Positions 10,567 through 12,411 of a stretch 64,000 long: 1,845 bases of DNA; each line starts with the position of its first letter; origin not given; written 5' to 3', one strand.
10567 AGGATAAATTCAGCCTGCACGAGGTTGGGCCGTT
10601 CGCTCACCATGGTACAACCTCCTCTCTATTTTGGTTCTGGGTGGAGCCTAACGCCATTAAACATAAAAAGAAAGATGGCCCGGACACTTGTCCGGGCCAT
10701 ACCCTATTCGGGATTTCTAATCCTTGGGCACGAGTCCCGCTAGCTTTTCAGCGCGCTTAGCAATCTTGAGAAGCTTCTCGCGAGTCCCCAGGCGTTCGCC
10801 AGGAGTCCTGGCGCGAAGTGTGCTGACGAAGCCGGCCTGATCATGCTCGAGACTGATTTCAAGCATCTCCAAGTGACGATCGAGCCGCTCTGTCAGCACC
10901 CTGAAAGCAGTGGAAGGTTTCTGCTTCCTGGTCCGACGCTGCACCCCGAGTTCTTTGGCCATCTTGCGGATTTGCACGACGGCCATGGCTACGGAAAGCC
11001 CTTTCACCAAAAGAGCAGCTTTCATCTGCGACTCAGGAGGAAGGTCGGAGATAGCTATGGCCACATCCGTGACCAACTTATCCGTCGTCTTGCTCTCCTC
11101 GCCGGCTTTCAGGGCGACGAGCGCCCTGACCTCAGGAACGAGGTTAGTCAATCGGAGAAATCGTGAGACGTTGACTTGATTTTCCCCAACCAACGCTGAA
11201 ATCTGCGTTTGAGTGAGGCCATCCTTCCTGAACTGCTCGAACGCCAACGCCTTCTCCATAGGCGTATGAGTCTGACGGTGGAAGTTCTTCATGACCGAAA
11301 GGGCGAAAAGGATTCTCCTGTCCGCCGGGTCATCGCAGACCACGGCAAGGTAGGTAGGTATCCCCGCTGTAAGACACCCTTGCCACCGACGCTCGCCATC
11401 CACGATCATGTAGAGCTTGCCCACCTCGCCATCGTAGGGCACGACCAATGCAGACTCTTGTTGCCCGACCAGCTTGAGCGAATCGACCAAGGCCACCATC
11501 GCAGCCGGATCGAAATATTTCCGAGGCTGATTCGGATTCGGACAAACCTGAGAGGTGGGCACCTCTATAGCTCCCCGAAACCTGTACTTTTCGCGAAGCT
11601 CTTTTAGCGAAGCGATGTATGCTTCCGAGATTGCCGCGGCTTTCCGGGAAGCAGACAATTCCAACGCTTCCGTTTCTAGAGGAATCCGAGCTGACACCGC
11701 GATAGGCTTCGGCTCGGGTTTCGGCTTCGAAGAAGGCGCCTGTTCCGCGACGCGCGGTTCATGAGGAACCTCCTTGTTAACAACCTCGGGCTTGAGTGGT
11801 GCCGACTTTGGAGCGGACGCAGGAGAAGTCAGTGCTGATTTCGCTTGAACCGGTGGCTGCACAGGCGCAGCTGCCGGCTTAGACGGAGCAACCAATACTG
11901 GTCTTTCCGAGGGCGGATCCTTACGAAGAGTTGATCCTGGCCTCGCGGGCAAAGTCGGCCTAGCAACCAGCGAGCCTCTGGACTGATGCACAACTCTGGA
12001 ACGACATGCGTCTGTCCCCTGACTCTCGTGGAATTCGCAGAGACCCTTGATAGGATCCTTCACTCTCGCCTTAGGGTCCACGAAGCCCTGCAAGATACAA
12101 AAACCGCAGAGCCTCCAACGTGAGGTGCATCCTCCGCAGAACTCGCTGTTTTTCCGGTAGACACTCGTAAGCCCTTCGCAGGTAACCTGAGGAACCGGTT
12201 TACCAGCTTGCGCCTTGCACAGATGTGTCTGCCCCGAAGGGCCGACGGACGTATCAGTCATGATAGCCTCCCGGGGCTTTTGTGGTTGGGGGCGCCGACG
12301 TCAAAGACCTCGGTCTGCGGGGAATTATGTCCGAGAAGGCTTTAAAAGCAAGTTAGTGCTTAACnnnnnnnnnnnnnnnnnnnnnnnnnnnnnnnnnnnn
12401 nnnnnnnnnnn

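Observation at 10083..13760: ParB/Srx-fold Zn-ribbon protein in a small accessory segment bracketed by a duplicated gene-end plus terminator module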

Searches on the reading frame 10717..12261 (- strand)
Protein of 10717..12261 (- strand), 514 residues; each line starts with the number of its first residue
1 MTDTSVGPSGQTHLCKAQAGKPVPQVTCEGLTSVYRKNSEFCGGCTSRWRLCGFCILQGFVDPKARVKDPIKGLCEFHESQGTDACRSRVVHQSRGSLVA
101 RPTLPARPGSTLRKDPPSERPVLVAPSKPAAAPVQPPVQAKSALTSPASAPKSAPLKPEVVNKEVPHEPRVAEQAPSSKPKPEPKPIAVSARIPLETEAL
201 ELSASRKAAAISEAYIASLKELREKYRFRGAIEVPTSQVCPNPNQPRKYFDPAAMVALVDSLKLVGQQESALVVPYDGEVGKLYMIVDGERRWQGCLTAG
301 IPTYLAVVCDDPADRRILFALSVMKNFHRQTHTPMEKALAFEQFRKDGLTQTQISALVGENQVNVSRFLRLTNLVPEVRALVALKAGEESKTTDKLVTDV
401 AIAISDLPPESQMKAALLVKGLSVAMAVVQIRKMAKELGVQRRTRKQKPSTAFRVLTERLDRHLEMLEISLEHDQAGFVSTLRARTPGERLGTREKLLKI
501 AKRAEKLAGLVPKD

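Call 7: search_protein_families(library=pfam, proteins=[window:10717-12261:-], max_evalue=0.1)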
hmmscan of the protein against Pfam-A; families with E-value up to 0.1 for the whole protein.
window:10717-12261:- (514 aa): 2 families
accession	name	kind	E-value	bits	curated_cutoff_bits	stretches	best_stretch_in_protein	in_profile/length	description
PF02195.25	ParB_N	-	2.9e-08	34.1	26.3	1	233-313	5-82/95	ParB N-terminal domain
PF17762.8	HTH_ParB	-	2.1e-07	31.4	22.6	1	333-383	4-55/102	ParB HTH domain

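Call 8: search_protein_families(library=padloc, proteins=[window:10717-12261:-], max_evalue=0.1)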
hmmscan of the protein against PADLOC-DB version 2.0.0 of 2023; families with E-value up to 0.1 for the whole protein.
window:10717-12261:- (514 aa): 0 families

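Call 9: search_protein_families(library=ncbifam, proteins=[window:10717-12261:-], max_evalue=0.1)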
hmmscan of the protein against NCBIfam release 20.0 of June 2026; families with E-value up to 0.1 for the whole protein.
window:10717-12261:- (514 aa): 7 families
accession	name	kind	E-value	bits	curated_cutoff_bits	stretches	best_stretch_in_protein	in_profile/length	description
TIGR00180.1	parB_part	domain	5.1e-23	81.8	58.45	1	229-398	3-170/186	ParB/RepB/Spo0J family partition protein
TIGR04285.1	nucleoid_noc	exception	3.7e-19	69.1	315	1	233-467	4-229/255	nucleoid occlusion protein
TIGR03734.1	PRTRC_parB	hypoth_equivalog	1.2e-11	43.9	278.6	1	244-380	6-142/555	PRTRC system ParB family protein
TIGR03454.1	partition_RepB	equivalog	5.4e-08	32.6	201.5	1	217-377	49-206/325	plasmid partitioning protein RepB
NF010440.0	PRK13866.1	equivalog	2.3e-05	23.7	522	1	255-378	90-209/336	plasmid partitioning protein RepB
NF010406.0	PRK13832.1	subfamily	4.6e-05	22.1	640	1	240-379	13-150/578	plasmid partitioning protein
NF003057.0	PRK03975.1-5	subfamily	0.095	12.4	168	0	343-367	15-39/134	putative transcriptional regulator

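Call 13: find_encoding_contigs(protein=window:10717-12261:-, flank=10000, max_places=10)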
Protein window:10717-12261:- (514 aa): no gene with exactly this product is on record in the collection.

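Call 14: find_homologous_proteins(query=window:10717-12261:-)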
Query window:10717-12261:- (514 aa): 18 proteins with E <= 0.001 among 8000 candidates.
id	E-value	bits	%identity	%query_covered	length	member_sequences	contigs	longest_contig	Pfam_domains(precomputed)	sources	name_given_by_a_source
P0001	2.3e-81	292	48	60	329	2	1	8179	PF17762.9,PF02195.27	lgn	-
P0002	7.9e-18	83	32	44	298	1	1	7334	PF17762.9,PF02195.27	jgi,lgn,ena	-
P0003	4.4e-16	77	30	50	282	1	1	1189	PF17762.9,PF02195.27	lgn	-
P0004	1.5e-12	65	35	30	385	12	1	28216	PF17762.9,PF02195.27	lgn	-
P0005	5.3e-12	64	34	29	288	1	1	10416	PF17762.9,PF02195.27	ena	-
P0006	3.1e-11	61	32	32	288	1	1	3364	PF17762.9,PF23552.3,PF02195.27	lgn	-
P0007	1.7e-10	59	29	29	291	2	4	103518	PF17762.9,PF23552.3,PF02195.27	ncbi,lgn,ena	-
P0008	1.8e-10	58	29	29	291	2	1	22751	PF17762.9,PF23552.3,PF02195.27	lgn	-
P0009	2.0e-10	58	33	29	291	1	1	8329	PF17762.9,PF23552.3,PF02195.27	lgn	-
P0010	5.0e-10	57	33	29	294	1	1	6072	PF17762.9,PF23552.3,PF02195.27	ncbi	ncbi:MAG: ParB/RepB/Spo0J family partition protein [Pseudomonadota bacterium]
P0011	8.3e-9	53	36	20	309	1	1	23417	PF02195.27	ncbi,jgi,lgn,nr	ncbi:MAG: ParB/RepB/Spo0J family partition protein [Deltaproteobacteria bacterium]|jgi:ParB family c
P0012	1.6e-8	52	29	29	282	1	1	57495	PF02195.27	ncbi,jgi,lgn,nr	ncbi:MAG: ParB/RepB/Spo0J family partition protein [Deltaproteobacteria bacterium]|jgi:ParB family c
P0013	2.5e-8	51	25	45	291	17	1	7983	PF17762.9,PF23552.3,PF02195.27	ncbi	-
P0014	5.6e-8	50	33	27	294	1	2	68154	PF17762.9,PF23552.3,PF02195.27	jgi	jgi:ParB family transcriptional regulator, chromosome partitioning protein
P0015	1.0e-7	49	34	28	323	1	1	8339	PF17762.9,PF02195.27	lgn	-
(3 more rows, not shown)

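Call 15: find_encoding_contigs(protein=P0001, flank=10000, max_places=6)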
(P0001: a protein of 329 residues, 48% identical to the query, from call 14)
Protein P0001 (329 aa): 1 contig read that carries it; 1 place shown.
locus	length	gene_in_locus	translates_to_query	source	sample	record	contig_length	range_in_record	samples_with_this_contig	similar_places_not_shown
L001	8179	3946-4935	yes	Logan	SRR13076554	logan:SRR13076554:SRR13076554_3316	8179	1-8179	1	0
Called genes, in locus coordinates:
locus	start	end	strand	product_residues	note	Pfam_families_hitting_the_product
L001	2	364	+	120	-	?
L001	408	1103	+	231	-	PF22935:RM44_endonuclase, PF14622:Ribonucleas_3_3, PF00636:Ribonuclease_3, PF00035:dsrm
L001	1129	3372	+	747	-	PF02463:SMC_N, PF13175:AAA_15, PF13476:AAA_23, PF00005:ABC_tran (faint), PF13304:AAA_21 (weak)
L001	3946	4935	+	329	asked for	PF02195:ParB_N, PF17762:HTH_ParB (weak)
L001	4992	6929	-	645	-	PF08206:OB_RNB (weak), PF17849:OB_Dis3 (weak), PF17876:CSD2, PF00773:RNB, PF00575:S1 (weak)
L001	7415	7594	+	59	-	-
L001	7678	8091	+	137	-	PF00886:Ribosomal_S16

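Call 22: find_related_loci(query=A1, collection=genome_contigs, flank=10000)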
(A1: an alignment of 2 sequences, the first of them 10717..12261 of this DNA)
Query A1 (514 aa) in genome_contigs; peptide patterns used: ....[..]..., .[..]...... (x = any residue, [..] = any of these).
135 stretches matched a pattern; 5 encode a relative of the query (tblastn E <= 1e-3); 5 distinct loci.
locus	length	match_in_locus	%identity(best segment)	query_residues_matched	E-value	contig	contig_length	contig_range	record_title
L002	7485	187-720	31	213-397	6e-17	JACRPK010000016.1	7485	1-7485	MAG: Candidatus Wolfebacteria bacterium isolate NC_groundwater_1985_Pr3_S-0.2um_36_7 scaffold_450418, whole genome shotg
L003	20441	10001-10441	31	232-381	8e-14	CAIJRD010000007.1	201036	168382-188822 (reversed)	MAG: uncultured Sinobacteraceae bacterium isolate MJ130729B_bin-348 genome assembly, contig: bin-348:07/20, whole genome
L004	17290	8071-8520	30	227-382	5e-12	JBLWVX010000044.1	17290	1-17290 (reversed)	MAG: Arcobacteraceae bacterium isolate EA13-08 A13maxbin.011RE.5K@46, whole genome shotgun sequence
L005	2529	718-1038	31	232-341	3e-11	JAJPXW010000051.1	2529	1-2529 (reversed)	MAG: Burkholderiales bacterium isolate AH.14_12 NODE_5864_length_2529_cov_3.206952, whole genome shotgun sequence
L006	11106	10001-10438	34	234-388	1e-10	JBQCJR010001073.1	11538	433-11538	MAG: Kofleriaceae bacterium isolate bin995 k127_7200223, whole genome shotgun sequence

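Call 23: find_related_loci(query=A1, collection=metagenome_contigs, flank=10000)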
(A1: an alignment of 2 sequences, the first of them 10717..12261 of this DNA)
Query A1 (514 aa) in metagenome_contigs; peptide patterns used: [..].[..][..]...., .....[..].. (x = any residue, [..] = any of these).
127 stretches matched a pattern, but none encodes a relative of the query by tblastn (E <= 1e-3).

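Call 49: search_protein_families(library=pfam, alignment_id=A3, max_evalue=0.001)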
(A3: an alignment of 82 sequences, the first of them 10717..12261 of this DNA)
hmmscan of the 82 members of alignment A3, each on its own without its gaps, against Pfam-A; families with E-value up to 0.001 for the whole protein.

A. member 1, window:10717-12261:- (514 aa): 2 families
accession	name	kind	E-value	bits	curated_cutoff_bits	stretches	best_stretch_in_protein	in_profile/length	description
PF02195.25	ParB_N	-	2.9e-08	34.1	26.3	1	233-313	5-82/95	ParB N-terminal domain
PF17762.8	HTH_ParB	-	2.1e-07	31.4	22.6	1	333-383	4-55/102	ParB HTH domain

B. families by the number of members that match (of 82 scanned): 27 families (the first 25 are shown)
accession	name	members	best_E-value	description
PF02195.25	ParB_N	23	7.9e-18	ParB N-terminal domain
PF17762.8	HTH_ParB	18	3.1e-12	ParB HTH domain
PF00196.25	GerE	7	5.7e-08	Bacterial regulatory proteins, luxR family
PF13384.12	HTH_23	4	1.3e-06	Homeodomain-like domain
PF13927.12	Ig_3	2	6.7e-67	Immunoglobulin domain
PF07679.22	I-set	2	3.1e-58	Immunoglobulin I-set domain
PF13895.12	Ig_2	2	2.8e-23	Immunoglobulin domain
PF01381.28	HTH_3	2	6.5e-11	Helix-turn-helix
PF00047.31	ig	2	1.7e-09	Immunoglobulin domain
PF16681.11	Ig_5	2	3.8e-09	Ig-like domain on T-cell surface glycoprotein CD3 epsilon chain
PF07686.23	V-set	2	1.3e-08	Immunoglobulin V-set domain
PF13560.12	HTH_31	2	1.4e-06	Helix-turn-helix domain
PF08281.18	Sigma70_r4_2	2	0.00066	Sigma-70, region 4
PF19081.6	Ig_7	1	3.1e-26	Ig-like domain CHU_C associated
PF19408.5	PKD_6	1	4.7e-14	PKD-like domain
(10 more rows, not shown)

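Call 78: search_protein_families(library=phrogs, proteins=[window:10717-12261:-, L011:2499-3215:+], max_evalue=0.01)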
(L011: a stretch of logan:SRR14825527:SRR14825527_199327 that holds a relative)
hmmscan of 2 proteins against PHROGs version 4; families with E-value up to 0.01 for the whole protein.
window:10717-12261:- (514 aa): 13 families
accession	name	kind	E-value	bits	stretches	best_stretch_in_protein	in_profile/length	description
phrog_4715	-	DNA, RNA and nucleotide metabolism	3e-20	73.2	1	217-446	133-370/630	ParB-like partition protein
phrog_6218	-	DNA, RNA and nucleotide metabolism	5.8e-14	53.1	1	233-460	7-223/506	ParB-like partition protein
phrog_1033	-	DNA, RNA and nucleotide metabolism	1.1e-11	46.1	1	257-411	60-206/334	ParB-like partition protein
phrog_3264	-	DNA, RNA and nucleotide metabolism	7.7e-09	36.6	1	212-404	27-197/337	ParB-like partition protein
phrog_18056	-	DNA, RNA and nucleotide metabolism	9e-06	25.8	1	237-324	9-87/387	ParB-like partition nuclease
phrog_7783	-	unknown function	4.6e-05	23.3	1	316-381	88-153/634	-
phrog_1146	-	DNA, RNA and nucleotide metabolism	0.0011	19.2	1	250-373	90-206/342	ParB-like partition protein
phrog_2159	-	DNA, RNA and nucleotide metabolism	0.0012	19.3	1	233-372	63-204/365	ParB-like partition protein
phrog_8071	-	DNA, RNA and nucleotide metabolism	0.0014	19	1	233-316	9-84/389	ParB-like partition protein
phrog_18726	-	unknown function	0.0016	18.2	0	320-382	122-184/572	-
phrog_15982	-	unknown function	0.0022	18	1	243-295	38-88/453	-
phrog_4272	-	unknown function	0.0033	16.9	1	326-385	504-563/764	-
phrog_6831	-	transcription regulation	0.0069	17.3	0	344-369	14-39/68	transcriptional regulator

L011:2499-3215:+ (238 aa): 0 families

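Call 79: search_protein_families(library=pfam, proteins=[L011:2499-3215:+, L010:9235-9780:+], max_evalue=0.01)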
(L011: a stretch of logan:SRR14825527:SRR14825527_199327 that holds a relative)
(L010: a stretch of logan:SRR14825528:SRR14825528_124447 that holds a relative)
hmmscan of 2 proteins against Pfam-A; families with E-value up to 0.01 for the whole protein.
L011:2499-3215:+ (238 aa): 0 families

L010:9235-9780:+ (181 aa): 0 families

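Call 80: search_solved_structures(query=window:10717-12261:-, max_evalue=0.001, show_alignments=3)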
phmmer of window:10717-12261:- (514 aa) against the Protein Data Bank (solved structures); distinct sequences matched with E-value up to 0.001: 10.
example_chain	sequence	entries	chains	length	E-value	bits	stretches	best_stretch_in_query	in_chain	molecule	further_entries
1vz0_A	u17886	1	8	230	7.1e-21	77.9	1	229-429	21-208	Chromosome-partitioning protein Spo0J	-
7bnk_A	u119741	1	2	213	3.5e-15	59.1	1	230-383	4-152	ParB family protein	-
4umk_A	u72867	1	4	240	1.5e-14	57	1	227-380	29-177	PROBABLE CHROMOSOME-PARTITIONING PROTEIN PARB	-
6sdk_A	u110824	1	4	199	1.7e-14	56.9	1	233-383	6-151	Stage 0 sporulation protein J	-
7bnr_A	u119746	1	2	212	2.6e-14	56.3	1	230-383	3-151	ParB family protein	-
7o0n_A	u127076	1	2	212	2.6e-14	56.3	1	230-383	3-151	ParB family protein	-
6t1f_A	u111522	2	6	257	1.7e-12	50.3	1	228-387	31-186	Chromosome-partitioning protein ParB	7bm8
7nfu_A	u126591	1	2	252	9e-12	47.9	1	220-448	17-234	Nucleoid occlusion protein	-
7ng0_A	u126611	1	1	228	9.3e-11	44.5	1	233-448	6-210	Nucleoid occlusion protein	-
7ol9_A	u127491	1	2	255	1.7e-08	37.1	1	231-444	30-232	Nucleoid occlusion protein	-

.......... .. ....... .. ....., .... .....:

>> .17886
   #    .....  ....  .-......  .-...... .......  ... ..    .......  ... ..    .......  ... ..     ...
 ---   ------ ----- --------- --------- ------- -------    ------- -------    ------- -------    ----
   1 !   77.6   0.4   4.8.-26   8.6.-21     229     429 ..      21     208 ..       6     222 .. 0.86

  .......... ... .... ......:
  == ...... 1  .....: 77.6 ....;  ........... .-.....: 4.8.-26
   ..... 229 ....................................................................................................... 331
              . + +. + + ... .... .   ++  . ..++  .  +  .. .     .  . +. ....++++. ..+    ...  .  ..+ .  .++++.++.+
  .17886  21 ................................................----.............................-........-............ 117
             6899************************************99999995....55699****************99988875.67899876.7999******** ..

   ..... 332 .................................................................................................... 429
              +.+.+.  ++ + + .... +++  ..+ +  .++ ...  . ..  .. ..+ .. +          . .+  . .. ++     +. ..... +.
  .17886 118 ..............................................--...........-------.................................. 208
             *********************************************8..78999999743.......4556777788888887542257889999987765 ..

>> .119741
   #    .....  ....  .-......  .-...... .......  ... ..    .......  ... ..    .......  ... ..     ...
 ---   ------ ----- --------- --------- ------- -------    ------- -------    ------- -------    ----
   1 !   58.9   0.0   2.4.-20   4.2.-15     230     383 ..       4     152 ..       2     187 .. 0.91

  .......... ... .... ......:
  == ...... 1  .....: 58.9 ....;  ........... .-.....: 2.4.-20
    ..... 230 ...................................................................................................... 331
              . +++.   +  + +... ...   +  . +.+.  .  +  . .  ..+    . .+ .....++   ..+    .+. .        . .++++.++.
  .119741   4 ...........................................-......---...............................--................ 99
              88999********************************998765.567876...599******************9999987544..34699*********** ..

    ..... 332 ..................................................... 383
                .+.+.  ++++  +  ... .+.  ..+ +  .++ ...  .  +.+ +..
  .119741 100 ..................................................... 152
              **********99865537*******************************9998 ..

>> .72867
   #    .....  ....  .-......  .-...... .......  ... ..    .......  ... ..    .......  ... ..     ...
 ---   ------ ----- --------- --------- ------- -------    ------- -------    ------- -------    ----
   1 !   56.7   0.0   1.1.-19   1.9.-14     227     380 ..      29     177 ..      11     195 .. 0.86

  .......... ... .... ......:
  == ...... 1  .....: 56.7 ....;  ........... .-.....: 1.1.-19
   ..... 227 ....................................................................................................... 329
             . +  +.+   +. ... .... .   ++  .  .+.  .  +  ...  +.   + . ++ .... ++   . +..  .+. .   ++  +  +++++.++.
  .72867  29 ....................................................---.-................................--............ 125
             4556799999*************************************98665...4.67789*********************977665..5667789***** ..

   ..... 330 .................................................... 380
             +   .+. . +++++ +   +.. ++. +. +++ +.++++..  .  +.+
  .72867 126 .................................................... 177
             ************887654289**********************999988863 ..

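Call 101: predict_structure(alignment_id=A6)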
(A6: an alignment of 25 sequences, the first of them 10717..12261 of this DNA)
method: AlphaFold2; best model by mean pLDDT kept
length: 514 residues; sequences in the alignment: 25
mean_pLDDT: 80.6   pTM: 0.59
mean pLDDT of the five models: 80.6, 78.9, 78.5, 78.4, 77.1
residues with pLDDT >= 90: 286; 70-90: 105; 50-70: 33; < 50: 90
segments of 3 or more residues with pLDDT < 50: 1-8, 96-127, 129-157, 159-179
pLDDT, mean of each block of 10 residues (from residue 1): 45 92 94 93 90 95 94 95 91 55 39 38 41 42 37 43 39 44 56 80 89 90 82 97 89 94 96 93 94 97 95 83 81 91 95 93 95 96 68 82 97 96 92 96 82 92 90 83 93 94 93 86
secondary structure, 60 per line:
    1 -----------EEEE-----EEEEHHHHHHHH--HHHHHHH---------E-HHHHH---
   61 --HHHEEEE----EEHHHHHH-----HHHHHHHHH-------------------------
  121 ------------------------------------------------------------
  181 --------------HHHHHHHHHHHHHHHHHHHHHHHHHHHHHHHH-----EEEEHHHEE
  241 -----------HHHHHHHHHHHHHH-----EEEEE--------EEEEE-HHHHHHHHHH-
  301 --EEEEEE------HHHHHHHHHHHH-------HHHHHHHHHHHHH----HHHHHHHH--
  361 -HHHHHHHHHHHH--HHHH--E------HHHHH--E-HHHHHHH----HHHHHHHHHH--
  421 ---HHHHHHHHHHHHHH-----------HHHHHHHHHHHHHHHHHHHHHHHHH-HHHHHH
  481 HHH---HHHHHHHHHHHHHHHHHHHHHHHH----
elements in order: E12-15 E21-24 H25-32 H35-41 H53-57 E66-69 H76-81 H87-95 H195-226 E232-235 H252-265 E271-275 E284-288 H290-299 E303-308 H315-326 H334-346 H351-358 H362-373 H376-379 H389-393 H398-404 H409-418 H424-437 H449-473 H475-483 H487-510
